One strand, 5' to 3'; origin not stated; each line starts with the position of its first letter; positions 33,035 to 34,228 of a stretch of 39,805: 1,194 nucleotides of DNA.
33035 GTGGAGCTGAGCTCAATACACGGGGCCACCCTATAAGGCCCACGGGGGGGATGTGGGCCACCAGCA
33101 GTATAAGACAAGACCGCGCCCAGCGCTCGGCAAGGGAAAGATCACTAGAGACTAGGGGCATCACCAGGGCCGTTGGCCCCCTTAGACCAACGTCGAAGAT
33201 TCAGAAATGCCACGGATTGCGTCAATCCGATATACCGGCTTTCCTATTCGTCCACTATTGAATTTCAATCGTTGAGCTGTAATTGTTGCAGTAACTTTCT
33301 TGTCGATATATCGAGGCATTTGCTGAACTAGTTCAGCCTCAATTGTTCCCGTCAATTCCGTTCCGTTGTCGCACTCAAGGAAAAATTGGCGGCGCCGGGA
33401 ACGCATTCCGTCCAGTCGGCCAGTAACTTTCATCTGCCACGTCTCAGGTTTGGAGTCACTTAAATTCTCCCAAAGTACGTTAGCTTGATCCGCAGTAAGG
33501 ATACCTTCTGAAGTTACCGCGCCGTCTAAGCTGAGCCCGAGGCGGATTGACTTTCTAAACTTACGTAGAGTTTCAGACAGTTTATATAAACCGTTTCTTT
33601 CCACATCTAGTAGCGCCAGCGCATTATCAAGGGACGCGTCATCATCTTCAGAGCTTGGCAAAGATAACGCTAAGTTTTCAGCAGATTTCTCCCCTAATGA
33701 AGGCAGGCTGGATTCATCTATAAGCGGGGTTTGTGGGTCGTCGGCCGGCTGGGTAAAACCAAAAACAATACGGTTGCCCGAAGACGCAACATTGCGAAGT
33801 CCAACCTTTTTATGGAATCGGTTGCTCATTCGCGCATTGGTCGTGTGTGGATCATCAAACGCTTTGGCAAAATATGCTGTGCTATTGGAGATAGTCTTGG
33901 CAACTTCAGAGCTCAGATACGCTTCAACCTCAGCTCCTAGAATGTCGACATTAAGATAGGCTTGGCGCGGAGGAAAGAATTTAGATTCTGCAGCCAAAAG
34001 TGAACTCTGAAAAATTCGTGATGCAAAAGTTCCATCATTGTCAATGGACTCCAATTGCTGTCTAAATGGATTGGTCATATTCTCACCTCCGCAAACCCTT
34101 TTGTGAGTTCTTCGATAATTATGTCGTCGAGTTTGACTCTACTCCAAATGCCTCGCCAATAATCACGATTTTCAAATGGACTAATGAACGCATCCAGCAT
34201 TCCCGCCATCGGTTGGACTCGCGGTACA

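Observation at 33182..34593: Compositionally foreign two-gene cassette (MNT/DUF6932-like nucleotidyltransferase + unknown 298-aa partner) in the prophage defence slot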

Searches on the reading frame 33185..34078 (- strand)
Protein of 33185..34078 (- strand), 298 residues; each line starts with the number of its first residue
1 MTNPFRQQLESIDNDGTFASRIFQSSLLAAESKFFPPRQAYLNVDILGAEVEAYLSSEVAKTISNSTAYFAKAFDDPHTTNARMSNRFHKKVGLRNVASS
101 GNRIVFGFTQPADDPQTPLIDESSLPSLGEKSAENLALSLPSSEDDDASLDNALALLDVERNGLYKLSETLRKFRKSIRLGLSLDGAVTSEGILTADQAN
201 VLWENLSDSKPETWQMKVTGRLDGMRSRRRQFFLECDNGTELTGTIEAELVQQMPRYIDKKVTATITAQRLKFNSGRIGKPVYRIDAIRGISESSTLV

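Call 3: search_protein_families(library=pfam, proteins=[window:33185-34078:-], max_evalue=1)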
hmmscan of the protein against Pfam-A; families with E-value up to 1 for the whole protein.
window:33185-34078:- (298 aa): 2 families
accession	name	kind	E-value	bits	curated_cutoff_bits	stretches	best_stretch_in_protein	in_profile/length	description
PF21176.3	RecR_HhH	-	0.007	16.6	27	1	124-147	10-33/45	RecR, helix-hairpin-helix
PF13814.12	Replic_Relax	-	0.22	12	25.3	1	220-257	138-172/191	Replication-relaxation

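Call 4: search_protein_families(library=padloc, proteins=[window:33185-34078:-], max_evalue=1)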
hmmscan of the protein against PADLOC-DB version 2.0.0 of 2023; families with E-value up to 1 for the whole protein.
window:33185-34078:- (298 aa): 1 family
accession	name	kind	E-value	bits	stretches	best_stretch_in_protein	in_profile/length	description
PDLC04291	PDC-M02A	-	0.025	12.5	1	39-88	101-150/176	-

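Call 5: search_protein_families(library=ncbifam, proteins=[window:33185-34078:-], max_evalue=1)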
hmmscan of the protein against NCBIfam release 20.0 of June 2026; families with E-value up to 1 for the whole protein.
window:33185-34078:- (298 aa): 1 family
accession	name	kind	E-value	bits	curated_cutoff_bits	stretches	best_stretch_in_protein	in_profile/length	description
NF010241.0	PRK13688.1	equivalog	0.078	12.7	194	1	30-100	69-135/159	N-acetyltransferase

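Call 6: search_protein_families(library=phrogs, proteins=[window:33185-34078:-], max_evalue=1)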
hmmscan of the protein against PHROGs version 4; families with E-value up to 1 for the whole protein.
window:33185-34078:- (298 aa): 1 family
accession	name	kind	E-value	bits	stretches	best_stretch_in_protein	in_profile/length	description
phrog_18731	-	unknown function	0.037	14.4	1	110-277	130-290/300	-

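Call 11: search_dna_similar(query=window:33185-34078:-, collection=phages, mode=protein, max_rows=25, max_evalue=0.01)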
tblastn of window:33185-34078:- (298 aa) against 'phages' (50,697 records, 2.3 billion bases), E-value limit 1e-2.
Records with a match: 6; places in all: 6; records where one place covers at least 80% of the query: 6.
Best place of each record, by identity: <60% 6.
By first word of the organism name: Mycobacterium 6.
By host as written in the record: Mycobacterium abscessus strain BWH-C 2; Mycobacterium abscessus GD21 1; Mycobacterium abscessus T46 1; Mycobacterium abscessus GD24 1; Mycobacterium abscessus GD58 1.
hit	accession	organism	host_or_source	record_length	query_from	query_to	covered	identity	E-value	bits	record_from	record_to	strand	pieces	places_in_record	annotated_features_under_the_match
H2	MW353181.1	Mycobacterium phage phiT46-1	Mycobacterium abscessus strain BWH-C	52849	5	288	95%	30.5%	2e-19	94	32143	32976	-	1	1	37: hypothetical protein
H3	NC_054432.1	Mycobacterium phage phiT46-1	Mycobacterium abscessus strain BWH-C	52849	5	288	95%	30.5%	2e-19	94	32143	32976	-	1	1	37: hypothetical protein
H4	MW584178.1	Mycobacterium phage prophiGD21-3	Mycobacterium abscessus GD21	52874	5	288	95%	30.5%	2e-19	94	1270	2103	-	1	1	2: hypothetical protein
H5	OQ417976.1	Mycobacterium phage prophiT46-1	Mycobacterium abscessus T46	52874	5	288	95%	30.5%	2e-19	94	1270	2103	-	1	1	2: hypothetical protein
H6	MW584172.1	Mycobacterium phage prophiGD24-2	Mycobacterium abscessus GD24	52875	5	288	95%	30.5%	2e-19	94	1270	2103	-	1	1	2: hypothetical protein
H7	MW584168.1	Mycobacterium phage prophi58-1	Mycobacterium abscessus GD58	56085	5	288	95%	30.5%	2e-19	94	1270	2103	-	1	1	2: hypothetical protein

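Call 12: get_annotated_region(hit=H4, flank=4000)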
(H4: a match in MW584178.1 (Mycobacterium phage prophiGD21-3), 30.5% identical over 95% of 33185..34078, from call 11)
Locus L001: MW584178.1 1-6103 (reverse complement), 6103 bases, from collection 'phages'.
description: Mycobacterium phage prophiGD21-3, complete genome.
organism: Mycobacterium phage prophiGD21-3 (NCBI taxid 2813249)
taxonomy: Viruses; Duplodnaviria; Heunggongvirae; Uroviricota; Caudoviricetes; Mycoabscvirus
host: Mycobacterium abscessus GD21; source: -; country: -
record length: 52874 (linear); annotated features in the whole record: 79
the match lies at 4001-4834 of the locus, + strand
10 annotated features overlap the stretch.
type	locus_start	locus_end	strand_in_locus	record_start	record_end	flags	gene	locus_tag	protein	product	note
CDS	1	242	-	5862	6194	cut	10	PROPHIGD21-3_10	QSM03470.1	hypothetical protein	-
CDS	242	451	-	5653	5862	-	9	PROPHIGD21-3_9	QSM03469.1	hypothetical protein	-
CDS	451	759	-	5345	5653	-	8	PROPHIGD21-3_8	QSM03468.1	hypothetical protein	-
CDS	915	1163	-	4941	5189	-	7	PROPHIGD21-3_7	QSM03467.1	excise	-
CDS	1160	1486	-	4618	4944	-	6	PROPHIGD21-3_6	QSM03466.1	helix-turn-helix DNA binding protein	-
CDS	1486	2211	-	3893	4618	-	5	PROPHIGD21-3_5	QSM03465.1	antirepressor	-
CDS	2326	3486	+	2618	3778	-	4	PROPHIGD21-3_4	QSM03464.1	immunity repressor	-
CDS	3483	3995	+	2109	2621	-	3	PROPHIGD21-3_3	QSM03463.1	nucleotidyltransferase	-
CDS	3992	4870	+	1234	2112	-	2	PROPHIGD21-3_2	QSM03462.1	hypothetical protein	-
CDS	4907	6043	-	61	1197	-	1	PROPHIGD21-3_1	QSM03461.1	tyrosine integrase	-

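Call 13: get_annotated_region(hit=H2, flank=4000)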
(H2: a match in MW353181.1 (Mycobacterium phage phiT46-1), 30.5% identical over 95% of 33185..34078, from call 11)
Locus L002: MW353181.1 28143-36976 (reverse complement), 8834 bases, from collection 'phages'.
description: Mycobacterium phage phiT46-1, complete genome.
organism: Mycobacterium phage phiT46-1 (NCBI taxid 2775045)
taxonomy: Viruses; Duplodnaviria; Heunggongvirae; Uroviricota; Caudoviricetes; Mycoabscvirus; Mycoabscvirus phiT46-1
host: Mycobacterium abscessus strain BWH-C; source: -; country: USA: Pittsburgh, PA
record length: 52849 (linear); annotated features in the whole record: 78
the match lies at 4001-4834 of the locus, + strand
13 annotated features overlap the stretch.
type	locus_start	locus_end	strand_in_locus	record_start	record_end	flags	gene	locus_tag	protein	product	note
CDS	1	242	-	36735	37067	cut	45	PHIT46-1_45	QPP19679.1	hypothetical protein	-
CDS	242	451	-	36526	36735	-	44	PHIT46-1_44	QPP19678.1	hypothetical protein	-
CDS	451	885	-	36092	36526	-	43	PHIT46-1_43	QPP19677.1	hypothetical protein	-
CDS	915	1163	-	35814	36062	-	42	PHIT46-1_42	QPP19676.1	hypothetical protein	-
CDS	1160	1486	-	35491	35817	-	41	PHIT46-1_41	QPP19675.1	helix-turn-helix DNA binding protein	-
CDS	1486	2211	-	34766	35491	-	40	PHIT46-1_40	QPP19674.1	hypothetical protein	-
CDS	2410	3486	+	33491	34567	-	39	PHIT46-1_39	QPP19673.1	hypothetical protein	-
CDS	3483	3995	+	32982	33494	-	38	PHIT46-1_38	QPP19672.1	hypothetical protein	-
CDS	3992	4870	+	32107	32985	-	37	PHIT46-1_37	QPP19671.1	hypothetical protein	-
CDS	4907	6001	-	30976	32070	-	36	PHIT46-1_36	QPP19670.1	tyrosine integrase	-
CDS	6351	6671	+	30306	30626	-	35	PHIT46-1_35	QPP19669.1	ESAT6-like protein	-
CDS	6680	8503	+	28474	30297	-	34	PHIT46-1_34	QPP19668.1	polymorphic toxin protein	-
CDS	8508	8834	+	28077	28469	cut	33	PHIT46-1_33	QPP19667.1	immunity protein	Imm63, immunity protein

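Call 16: find_homologous_proteins(query=window:33185-34078:-, max_evalue=0.001)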
Query window:33185-34078:- (298 aa): 5 proteins with E <= 0.001 among 2707 candidates.
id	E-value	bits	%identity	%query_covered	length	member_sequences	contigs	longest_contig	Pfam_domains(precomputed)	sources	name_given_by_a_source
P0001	1.1e-186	637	98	100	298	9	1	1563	-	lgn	-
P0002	1.8e-111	390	61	99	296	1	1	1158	-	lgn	-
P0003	7.4e-102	359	54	100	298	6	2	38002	-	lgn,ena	-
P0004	1.3e-90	322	54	92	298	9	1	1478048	-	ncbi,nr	ncbi:hypothetical protein CU043_02305 [Corynebacterium striatum]|nr:hypothetical protein [Corynebact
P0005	3.1e-63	232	42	91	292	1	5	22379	-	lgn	-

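Call 28: search_protein_representatives(protein=window:33185-34078:-)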
Query: 298 residues. Proteins with E-value up to 0.001 (for the whole library): 113; up to 1e-10: 68; up to 1e-30: 11. The best 113 are listed.
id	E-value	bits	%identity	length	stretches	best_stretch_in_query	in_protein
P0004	4.2e-91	321.6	54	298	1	17-291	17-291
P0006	2.5e-65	237.1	42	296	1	1-289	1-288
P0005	9.9e-64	231.8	42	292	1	17-288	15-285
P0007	2.7e-53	197.6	38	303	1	1-296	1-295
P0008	8.2e-40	153.4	36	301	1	3-288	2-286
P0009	3.0e-34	135.2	33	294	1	1-288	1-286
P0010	2.9e-32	128.6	30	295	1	1-285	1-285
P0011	1.5e-31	126.3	36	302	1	1-287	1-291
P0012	7.7e-31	124.0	33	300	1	2-287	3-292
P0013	9.5e-31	123.7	32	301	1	2-289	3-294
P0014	1.0e-30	123.6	31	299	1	1-290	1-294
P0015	3.1e-30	122.0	30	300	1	3-287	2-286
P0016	4.6e-29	118.2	33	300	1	6-290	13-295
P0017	1.3e-28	116.7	33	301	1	4-289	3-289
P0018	1.3e-26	110.2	31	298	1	2-288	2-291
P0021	7.2e-26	107.7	29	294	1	1-285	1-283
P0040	2.4e-15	73.2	29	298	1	12-289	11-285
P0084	4.3e-09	52.7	29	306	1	124-283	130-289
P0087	2.1e-08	50.4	28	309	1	18-288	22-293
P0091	9.4e-08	48.3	30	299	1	127-288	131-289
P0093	2.3e-07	47.0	24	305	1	41-288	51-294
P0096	3.6e-07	46.4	29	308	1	122-288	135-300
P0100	1.2e-06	44.7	32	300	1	182-288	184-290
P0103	5.2e-06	42.6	31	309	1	127-275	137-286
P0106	8.2e-06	41.9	26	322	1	104-280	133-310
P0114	2.4e-04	37.1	24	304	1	16-289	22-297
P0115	4.4e-04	36.2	30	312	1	103-277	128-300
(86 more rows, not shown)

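Call 31: search_solved_structures(query=A1, max_evalue=10, show_alignments=2)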
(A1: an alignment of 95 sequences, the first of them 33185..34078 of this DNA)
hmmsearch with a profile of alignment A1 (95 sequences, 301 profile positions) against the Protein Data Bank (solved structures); distinct sequences matched with E-value up to 10: 0.

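Call 32: search_protein_families(library=pfam, alignment_id=A1, max_evalue=0.01)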
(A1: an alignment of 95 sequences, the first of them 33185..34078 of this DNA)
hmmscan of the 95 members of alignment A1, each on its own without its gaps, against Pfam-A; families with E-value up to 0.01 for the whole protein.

A. member 1, window:33185-34078:- (298 aa): 1 family
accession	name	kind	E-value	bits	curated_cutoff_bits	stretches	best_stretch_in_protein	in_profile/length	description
PF21176.3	RecR_HhH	-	0.007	16.6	27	0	124-147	10-33/45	RecR, helix-hairpin-helix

B. families by the number of members that match (of 95 scanned): 3 families
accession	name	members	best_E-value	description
PF16550.10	RPN13_C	1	0.0054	UCH-binding domain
PF21176.3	RecR_HhH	1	0.007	RecR, helix-hairpin-helix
PF20471.4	DUF6716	1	0.0089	Putative glycosyltransferase (DUF6716)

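Call 33: search_protein_families(library=padloc, alignment_id=A1, max_evalue=0.01)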
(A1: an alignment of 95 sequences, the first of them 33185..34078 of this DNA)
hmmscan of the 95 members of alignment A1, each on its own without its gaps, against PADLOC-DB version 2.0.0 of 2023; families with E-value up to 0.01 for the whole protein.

A. member 1, window:33185-34078:- (298 aa): 0 families

B. families by the number of members that match (of 95 scanned): 5 families
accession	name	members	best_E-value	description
PDLC04749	PDC-M63B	5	2.6e-13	-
PDLC04748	PDC-M63B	2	0.00019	-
PDLC04746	PDC-M63B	1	4.9e-05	-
PDLC04574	PDC-M32A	1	0.0024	-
PDLC04751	PDC-M63B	1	0.0074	-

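Call 34: find_encoding_contigs(protein=P0004, flank=8000, max_places=4)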
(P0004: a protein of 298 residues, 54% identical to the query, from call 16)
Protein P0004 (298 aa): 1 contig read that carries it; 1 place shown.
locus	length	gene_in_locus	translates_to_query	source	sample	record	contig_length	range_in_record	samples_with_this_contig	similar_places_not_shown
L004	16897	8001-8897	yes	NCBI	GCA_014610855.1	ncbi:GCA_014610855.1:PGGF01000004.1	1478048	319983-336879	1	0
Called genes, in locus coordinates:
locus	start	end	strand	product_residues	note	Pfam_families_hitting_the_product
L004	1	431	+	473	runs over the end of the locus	-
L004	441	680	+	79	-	-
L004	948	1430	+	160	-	-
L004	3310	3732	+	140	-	-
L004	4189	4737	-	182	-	PF13384:HTH_23 (weak)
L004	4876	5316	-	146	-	-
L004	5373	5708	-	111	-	-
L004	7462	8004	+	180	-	PF22014:DUF6932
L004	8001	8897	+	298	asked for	-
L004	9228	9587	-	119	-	-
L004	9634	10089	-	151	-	PF06114:Peptidase_M78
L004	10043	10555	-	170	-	-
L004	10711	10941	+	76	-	-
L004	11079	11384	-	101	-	-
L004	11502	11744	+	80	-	-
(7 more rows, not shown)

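Call 37: predict_structure(alignment_id=A1)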
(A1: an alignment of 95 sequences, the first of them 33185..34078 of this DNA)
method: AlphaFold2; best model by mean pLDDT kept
length: 298 residues; sequences in the alignment: 95
mean_pLDDT: 95.7   pTM: 0.86
mean pLDDT of the five models: 95.7, 95.4, 95.3, 95.2, 94.9
residues with pLDDT >= 90: 269; 70-90: 24; 50-70: 5; < 50: 0
segments of 3 or more residues with pLDDT < 50: none
pLDDT, mean of each block of 10 residues (from residue 1): 88 95 96 93 98 98 98 96 94 98 97 83 92 98 98 98 98 98 97 98 98 98 98 98 98 98 98 97 98 73
secondary structure, 60 per line:
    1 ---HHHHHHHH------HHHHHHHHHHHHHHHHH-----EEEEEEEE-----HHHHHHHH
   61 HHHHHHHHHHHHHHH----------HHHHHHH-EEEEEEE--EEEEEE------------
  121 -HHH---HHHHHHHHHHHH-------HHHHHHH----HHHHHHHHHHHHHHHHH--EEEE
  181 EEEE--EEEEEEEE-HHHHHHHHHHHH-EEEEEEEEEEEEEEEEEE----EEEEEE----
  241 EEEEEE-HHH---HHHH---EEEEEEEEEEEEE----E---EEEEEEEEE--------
elements in order: H4-11 H18-34 E40-47 H53-75 H86-92 E94-100 E103-108 H128-139 H147-153 H158-174 E177-184 E187-194 H196-207 E209-226 E231-236 E241-246 H254-257 E261-273 E282-290

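Call 41: find_related_loci(query=A3, collection=genome_contigs, flank=6000)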
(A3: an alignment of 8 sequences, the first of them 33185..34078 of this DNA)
Query A3 (298 aa) in genome_contigs; peptide patterns used: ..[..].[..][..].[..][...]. (x = any residue, [..] = any of these).
178 stretches matched a pattern; 151 encode a relative of the query (tblastn E <= 1e-3); the best 80 are kept; 80 distinct loci.
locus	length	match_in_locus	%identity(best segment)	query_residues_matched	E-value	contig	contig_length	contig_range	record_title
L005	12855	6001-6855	43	1-285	1e-69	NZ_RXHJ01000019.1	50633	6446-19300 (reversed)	Corynebacterium hylobatis strain YIM 101343 Scaffold15_1, whole genome shotgun sequence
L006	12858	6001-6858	33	1-288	2e-39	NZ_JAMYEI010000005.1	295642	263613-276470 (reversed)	Dietzia sp. PP-33 NODE_5_length_295642_cov_19.515162, whole genome shotgun sequence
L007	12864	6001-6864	32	1-285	3e-35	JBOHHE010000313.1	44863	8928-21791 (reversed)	MAG: Pseudonocardiaceae bacterium isolate M3-B1_metabat2.bin.28 k127_614292, whole genome shotgun sequence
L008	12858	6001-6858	31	5-295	3e-32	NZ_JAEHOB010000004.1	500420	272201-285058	Qaidamihabitans albus strain YIM S01255 Scaffold4, whole genome shotgun sequence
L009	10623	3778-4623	31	5-289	1e-31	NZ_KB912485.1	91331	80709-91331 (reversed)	Saccharomonospora halophila 8 SachaDRAFT_Scaffold110.14, whole genome shotgun sequence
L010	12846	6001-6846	31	5-289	2e-31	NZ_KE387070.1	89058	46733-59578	Saccharomonospora iraqiensis subsp. iraqiensis strain IQ-H1 ActirDRAFT_Scaffold138.32, whole genome shotgun sequence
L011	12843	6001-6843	32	2-285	2e-31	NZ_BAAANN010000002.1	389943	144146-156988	Amycolatopsis minnesotensis strain JCM 14545 sequence002, whole genome shotgun sequence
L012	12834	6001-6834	30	5-285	5e-31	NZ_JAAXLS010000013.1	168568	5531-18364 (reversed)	Amycolatopsis acididurans strain K13G38 NODE_13_length_168568_cov_47.289627, whole genome shotgun sequence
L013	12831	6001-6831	31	7-285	5e-31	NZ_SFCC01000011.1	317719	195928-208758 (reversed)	Amycolatopsis suaedae strain 8-3EHSu NODE_11_length_317719_cov_89.2324, whole genome shotgun sequence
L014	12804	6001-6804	31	16-285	7e-31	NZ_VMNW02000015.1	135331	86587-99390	Amycolatopsis acidicola strain K81G1 NODE_15_length_135331_cov_26.0428, whole genome shotgun sequence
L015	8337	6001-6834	30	5-285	7e-31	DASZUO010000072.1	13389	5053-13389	MAG TPA_asm: Amycolatopsis sp. isolate SMAG_U6107 k141_762231, whole genome shotgun sequence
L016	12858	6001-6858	32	5-295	1e-30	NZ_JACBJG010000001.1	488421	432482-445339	Saccharomonospora sp. NB11 NODE_1_length_488468_cov_58.8487, whole genome shotgun sequence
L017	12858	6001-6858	32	5-295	3e-30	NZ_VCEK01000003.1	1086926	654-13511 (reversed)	Saccharomonospora piscinae strain KCTC 19743 NODE_3_length_1086926_cov_212.192617, whole genome shotgun sequence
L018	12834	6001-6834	30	5-285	2e-30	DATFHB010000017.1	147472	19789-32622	MAG TPA_asm: Amycolatopsis sp. isolate SMAG_U8678 k141_1953903, whole genome shotgun sequence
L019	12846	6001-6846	30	5-289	2e-30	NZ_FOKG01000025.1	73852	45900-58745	Amycolatopsis marina strain CGMCC 4.3568, whole genome shotgun sequence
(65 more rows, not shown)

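Call 42: fold_search(model_id=the predicted structure, library=pdb)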
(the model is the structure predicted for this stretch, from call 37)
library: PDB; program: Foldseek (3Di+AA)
matches with E <= 10: 1033; with E <= 0.001: 0
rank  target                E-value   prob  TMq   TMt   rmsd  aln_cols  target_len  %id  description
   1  4ql5_B                3.0e-03  1.00  0.16  0.54   6.0        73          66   16  Crystal structure of translation initiation factor IF-1 from Streptococcus pneumoniae TIGR4 (released 2014-07-02)
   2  4ql5_A                3.8e-03  1.00  0.16  0.55   6.0        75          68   16  Crystal structure of translation initiation factor IF-1 from Streptococcus pneumoniae TIGR4 (released 2014-07-02)
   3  8bhu_BBB              7.0e-03  1.00  0.21  0.70   3.3        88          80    6  Crystal Structure of SilF (Ag(I) form (released 2023-11-15)
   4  3i4o_B                8.2e-03  1.00  0.15  0.50   6.2        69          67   19  Crystal Structure of Translation Initiation Factor 1 from Mycobacterium tuberculosis (released 2010-02-23)
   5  8bwv_B                9.7e-03  1.00  0.20  0.68   4.5        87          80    7  Crystal Structure of SilF Cu(I) (released 2024-01-24)
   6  8bhu_FFF              9.7e-03  1.00  0.18  0.61   5.1        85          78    7  Crystal Structure of SilF (Ag(I) form (released 2023-11-15)
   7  3i4o_A                1.1e-02  1.00  0.15  0.48   6.3        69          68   19  Crystal Structure of Translation Initiation Factor 1 from Mycobacterium tuberculosis (released 2010-02-23)
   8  8bhu_CCC              1.1e-02  1.00  0.20  0.70   3.3        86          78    6  Crystal Structure of SilF (Ag(I) form (released 2023-11-15)
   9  8bhu_AAA              1.2e-02  1.00  0.19  0.68   4.9        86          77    8  Crystal Structure of SilF (Ag(I) form (released 2023-11-15)
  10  9fco_I                1.2e-02  1.00  0.17  0.53   5.8        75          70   15  Structure of E. coli 30S-IF1-IF3-mRNA-Kasugamycin complex (released 2025-03-19)
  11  2vb2                  1.5e-02  1.00  0.18  0.65   5.0        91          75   11  Crystal structure of Cu(I)CusF (released 2007-12-18)
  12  1zeq                  1.5e-02  1.00  0.16  0.50   6.6        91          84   10  1.5 A Structure of apo-CusF residues 6-88 from Escherichia coli (released 2005-08-02)
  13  8ut0_Ls               1.5e-02  0.98  0.18  0.34  13.0       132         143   10  Eukaryotic 80S ribosome with Reh1, eIF5A and A/P site tRNA (released 2024-11-06)
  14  8bn3_eI               1.9e-02  0.99  0.20  0.38  12.8       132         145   10  Yeast 80S, ES7s delta, eIF5A, Stm1 containing (released 2024-01-10)
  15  9h9h_X                2.0e-02  1.00  0.17  0.54   5.5        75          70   15  Complex 1 30S-IF1-IF2-IF3-GE81112 (released 2025-08-06)
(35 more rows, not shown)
